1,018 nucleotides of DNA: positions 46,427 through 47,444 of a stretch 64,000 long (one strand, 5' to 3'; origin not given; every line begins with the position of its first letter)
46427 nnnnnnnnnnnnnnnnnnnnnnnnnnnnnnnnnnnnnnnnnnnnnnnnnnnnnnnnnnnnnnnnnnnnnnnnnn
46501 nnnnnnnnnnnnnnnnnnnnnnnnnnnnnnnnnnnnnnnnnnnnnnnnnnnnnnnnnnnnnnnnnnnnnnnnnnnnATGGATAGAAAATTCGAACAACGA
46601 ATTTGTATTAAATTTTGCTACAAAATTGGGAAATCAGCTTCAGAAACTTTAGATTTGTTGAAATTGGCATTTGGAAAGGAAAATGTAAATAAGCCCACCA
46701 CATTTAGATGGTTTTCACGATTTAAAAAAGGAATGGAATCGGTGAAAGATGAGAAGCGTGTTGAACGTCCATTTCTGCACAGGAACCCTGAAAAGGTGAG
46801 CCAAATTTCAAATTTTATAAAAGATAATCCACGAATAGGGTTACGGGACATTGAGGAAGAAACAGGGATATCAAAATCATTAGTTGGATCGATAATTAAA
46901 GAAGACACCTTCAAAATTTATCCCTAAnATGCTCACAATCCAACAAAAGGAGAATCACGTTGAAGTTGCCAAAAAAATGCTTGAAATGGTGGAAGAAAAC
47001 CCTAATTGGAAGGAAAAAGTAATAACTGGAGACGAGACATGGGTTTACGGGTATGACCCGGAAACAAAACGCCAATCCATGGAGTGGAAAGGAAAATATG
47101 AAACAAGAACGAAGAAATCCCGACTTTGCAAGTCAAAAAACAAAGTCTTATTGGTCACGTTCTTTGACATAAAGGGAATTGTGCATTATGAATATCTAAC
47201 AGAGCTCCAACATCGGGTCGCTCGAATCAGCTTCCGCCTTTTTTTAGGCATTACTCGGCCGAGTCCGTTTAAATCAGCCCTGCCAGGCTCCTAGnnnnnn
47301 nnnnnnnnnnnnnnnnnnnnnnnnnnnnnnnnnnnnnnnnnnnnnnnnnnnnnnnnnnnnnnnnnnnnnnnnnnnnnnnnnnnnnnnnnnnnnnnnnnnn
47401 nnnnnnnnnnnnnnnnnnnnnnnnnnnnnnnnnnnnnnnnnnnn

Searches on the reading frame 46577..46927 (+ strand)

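Call 28: search_protein_families(library=pfam, proteins=[window:46577-46927:+], max_evalue=0.01)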
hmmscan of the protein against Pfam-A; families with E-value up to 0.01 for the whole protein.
window:46577-46927:+ (116 aa): 4 families
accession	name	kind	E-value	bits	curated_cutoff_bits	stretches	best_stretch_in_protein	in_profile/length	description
PF17906.7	HTH_48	-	3.8e-10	40.2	24.1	1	8-52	5-49/50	HTH domain in Mos1 transposase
PF13565.12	HTH_32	-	0.00064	20.7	33.7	1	43-104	3-70/73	Homeodomain-like domain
PF13412.12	HTH_24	-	0.0051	16.8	21.9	1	76-109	7-40/48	Winged helix-turn-helix DNA-binding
PF16087.11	DUF4817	-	0.0067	16.5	22.6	0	5-42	2-38/55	Helix-turn-helix domain (DUF4817)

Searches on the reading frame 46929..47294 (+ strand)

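Call 28: search_protein_families(library=pfam, proteins=[window:46929-47294:+], max_evalue=0.01)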
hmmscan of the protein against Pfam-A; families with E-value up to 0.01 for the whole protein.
window:46929-47294:+ (121 aa): 1 family
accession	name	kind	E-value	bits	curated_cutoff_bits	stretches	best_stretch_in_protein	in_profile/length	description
PF01359.24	Transposase_1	-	4.5e-07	30.1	24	1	44-92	2-50/80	Transposase (partial DDE domain)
